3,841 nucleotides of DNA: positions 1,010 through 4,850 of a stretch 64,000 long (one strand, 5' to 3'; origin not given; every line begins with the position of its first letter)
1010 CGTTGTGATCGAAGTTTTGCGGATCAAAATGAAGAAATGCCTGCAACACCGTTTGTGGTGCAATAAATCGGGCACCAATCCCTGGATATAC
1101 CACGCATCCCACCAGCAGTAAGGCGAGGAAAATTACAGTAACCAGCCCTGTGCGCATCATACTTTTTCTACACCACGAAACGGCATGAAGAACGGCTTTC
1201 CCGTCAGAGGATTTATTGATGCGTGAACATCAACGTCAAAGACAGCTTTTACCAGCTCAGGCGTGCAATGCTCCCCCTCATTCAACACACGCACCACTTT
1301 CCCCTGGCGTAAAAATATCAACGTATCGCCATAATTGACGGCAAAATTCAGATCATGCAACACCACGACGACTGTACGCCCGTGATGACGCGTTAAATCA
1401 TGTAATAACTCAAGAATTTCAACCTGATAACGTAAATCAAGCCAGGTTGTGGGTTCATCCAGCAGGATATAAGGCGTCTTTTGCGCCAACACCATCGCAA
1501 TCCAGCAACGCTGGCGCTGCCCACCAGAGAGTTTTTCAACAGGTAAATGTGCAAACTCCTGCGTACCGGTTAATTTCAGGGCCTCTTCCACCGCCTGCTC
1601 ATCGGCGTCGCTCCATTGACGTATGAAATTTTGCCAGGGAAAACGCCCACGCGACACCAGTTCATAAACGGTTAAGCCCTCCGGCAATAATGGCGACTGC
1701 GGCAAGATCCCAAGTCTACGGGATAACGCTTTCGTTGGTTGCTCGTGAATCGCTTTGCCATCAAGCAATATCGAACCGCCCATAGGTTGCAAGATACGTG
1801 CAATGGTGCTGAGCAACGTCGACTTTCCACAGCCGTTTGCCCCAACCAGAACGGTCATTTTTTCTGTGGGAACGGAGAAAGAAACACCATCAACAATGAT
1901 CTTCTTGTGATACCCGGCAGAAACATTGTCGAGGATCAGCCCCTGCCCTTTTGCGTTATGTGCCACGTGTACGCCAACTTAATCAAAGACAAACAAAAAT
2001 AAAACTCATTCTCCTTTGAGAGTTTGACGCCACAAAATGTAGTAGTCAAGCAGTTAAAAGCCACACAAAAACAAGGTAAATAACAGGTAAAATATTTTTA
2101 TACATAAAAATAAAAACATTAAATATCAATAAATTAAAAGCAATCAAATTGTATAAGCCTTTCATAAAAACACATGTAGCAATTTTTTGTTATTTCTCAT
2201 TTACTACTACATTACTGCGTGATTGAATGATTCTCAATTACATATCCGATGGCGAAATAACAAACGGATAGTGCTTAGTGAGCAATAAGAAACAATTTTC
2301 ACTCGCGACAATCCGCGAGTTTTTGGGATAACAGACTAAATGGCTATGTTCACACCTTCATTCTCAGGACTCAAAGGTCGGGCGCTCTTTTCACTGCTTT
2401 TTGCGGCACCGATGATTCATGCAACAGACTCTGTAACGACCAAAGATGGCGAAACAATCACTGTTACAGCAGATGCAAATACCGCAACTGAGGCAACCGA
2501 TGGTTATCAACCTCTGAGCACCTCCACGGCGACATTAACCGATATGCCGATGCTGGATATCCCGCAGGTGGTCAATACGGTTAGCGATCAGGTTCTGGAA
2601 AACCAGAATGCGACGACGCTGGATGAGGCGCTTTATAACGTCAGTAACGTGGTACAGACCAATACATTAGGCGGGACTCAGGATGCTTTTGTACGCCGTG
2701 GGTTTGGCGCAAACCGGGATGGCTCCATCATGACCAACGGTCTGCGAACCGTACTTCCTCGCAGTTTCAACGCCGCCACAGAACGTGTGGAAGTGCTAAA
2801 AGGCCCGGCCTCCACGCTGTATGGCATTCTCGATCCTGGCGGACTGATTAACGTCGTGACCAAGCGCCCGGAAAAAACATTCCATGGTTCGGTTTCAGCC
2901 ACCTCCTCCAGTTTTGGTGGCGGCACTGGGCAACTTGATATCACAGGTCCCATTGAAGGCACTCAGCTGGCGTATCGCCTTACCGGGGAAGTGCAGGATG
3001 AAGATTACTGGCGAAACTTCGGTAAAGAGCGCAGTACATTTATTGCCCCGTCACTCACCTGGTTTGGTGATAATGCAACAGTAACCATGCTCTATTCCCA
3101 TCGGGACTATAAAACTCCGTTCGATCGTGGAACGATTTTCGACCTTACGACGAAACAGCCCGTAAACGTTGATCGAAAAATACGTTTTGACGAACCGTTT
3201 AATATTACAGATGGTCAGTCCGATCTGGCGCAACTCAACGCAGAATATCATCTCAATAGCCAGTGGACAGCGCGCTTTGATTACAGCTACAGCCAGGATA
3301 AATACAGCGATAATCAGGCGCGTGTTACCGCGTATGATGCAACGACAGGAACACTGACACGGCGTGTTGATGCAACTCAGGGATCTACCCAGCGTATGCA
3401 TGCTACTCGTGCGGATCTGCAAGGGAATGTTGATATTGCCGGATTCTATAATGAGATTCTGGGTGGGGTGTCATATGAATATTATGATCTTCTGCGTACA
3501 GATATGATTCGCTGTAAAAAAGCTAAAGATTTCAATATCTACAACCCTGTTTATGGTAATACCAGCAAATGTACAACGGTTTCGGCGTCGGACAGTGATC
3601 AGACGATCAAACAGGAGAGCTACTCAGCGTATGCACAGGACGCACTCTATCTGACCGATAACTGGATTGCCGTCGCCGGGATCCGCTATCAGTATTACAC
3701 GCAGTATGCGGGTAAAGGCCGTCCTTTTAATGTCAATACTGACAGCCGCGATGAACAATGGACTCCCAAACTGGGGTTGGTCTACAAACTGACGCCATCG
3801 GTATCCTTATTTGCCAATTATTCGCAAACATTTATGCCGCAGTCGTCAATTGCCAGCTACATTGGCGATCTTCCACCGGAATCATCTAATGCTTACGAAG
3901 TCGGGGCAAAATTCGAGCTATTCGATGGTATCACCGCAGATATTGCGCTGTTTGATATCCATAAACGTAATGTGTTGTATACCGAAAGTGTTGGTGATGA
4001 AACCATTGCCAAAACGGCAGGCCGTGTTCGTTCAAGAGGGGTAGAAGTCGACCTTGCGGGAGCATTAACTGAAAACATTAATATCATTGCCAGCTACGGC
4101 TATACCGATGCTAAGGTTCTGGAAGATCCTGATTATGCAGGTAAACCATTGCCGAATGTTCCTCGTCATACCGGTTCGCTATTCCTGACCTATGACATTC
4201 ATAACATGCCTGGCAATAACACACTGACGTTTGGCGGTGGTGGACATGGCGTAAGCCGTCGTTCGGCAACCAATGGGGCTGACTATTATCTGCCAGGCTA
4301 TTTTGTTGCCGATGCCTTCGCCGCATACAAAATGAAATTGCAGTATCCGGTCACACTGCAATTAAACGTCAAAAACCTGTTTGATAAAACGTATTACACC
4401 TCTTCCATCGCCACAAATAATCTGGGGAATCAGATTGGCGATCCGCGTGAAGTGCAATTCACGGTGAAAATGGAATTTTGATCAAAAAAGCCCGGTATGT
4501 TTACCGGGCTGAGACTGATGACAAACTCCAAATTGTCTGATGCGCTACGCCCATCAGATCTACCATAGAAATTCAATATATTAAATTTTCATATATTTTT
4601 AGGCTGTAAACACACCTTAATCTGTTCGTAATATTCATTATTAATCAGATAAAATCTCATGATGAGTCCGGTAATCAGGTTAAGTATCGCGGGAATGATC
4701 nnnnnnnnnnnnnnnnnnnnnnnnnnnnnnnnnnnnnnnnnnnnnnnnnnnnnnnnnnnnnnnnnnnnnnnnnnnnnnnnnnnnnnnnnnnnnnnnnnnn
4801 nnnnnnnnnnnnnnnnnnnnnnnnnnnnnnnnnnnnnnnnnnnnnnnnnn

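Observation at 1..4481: Accessory siderophore-type uptake locus with ATPase-first gene order and a divergent TonB-dependent receptor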

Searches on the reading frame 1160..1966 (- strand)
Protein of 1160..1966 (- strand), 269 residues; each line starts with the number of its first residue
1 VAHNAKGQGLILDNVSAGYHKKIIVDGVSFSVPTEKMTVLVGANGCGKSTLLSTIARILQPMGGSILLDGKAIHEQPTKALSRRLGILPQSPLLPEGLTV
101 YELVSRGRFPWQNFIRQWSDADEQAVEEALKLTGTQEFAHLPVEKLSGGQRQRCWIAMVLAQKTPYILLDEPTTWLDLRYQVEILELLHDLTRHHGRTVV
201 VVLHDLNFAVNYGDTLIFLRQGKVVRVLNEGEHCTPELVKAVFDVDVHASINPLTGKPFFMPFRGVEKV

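Call 8: search_protein_families(library=ncbifam, proteins=[window:1160-1966:-])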
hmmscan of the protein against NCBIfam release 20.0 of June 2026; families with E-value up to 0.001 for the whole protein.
window:1160-1966:- (269 aa): 192 families (the best 25 are shown)
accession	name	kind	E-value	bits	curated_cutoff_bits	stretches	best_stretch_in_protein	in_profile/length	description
NF008409.0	PRK11231.1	equivalog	6.2e-85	284.6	375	1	10-261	3-253/255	Fe(3+) dicitrate ABC transporter ATP-binding protein FecE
NF007606.0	PRK10253.1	equivalog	4.3e-73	246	497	1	13-263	11-261/266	iron-enterobactin ABC transporter ATP-binding protein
NF007863.0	PRK10575.1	equivalog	5.4e-61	206.2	433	1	5-245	7-247/265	Fe3+-hydroxamate ABC transporter ATP-binding protein FhuC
NF007082.0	PRK09536.1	equivalog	1e-59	202.7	537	1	13-264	7-257/402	corrinoid ABC transporter ATPase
NF010068.0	PRK13548.1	equivalog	3.9e-59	199.9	261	1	12-261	8-258/261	heme ABC transporter ATP-binding protein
TIGR03873.1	F420-0_ABC_ATP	hypoth_equivalog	2.2e-55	187.7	372.4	1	10-259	2-250/256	putative F420-0 ABC transporter ATP-binding protein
NF052485.1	sider_ATP_EitC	equivalog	7.5e-48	163.1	485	1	13-257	6-246/251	siderophore ABC transporter ATP-binding protein EitC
NF040873.1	AztA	equivalog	7.5e-41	139.8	220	1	18-211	1-184/191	zinc ABC transporter ATP-binding protein AztA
TIGR02315.1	ABC_phnC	equivalog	5.6e-40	137.3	266.1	1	12-225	4-225/243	phosphonate ABC transporter ATP-binding protein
TIGR04520.1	ECF_ATPase_1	equivalog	5.5e-35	121.1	315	1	13-226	4-216/269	energy-coupling factor transporter ATPase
NF010067.0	PRK13547.1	equivalog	2.7e-33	115.4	374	1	20-249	12-258/272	heme ABC transporter ATP-binding protein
TIGR04521.1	ECF_ATPase_2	equivalog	3.6e-33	114.9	330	1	22-226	18-225/279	energy-coupling factor transporter ATPase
NF053840.1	MnTportMntADein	equivalog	5.9e-33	114.4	400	1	13-245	5-231/240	manganese ABC transporter ATP-binding protein MntA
TIGR02857.1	CydD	equivalog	8.3e-33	114.1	435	1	8-212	320-523/529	thiol reductant ABC exporter subunit CydD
TIGR01186.1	proV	subfamily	2.3e-32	112.5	326.6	1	22-227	6-211/363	betaine/proline/choline family ABC transporter ATP-binding protein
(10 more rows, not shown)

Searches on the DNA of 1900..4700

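Call 54: search_rna_families(source=window, start=1900, end=4700, threshold=evalue, max_evalue=1)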
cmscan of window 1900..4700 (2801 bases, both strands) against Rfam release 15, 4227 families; matches with E-value up to 1: 1.
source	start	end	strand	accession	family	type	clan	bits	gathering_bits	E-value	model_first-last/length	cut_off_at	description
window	2181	2298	+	RF03692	MIR827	Gene; miRNA;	CL00143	27.6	65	0.026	1-125/125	no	MIR827 microRNA precursor family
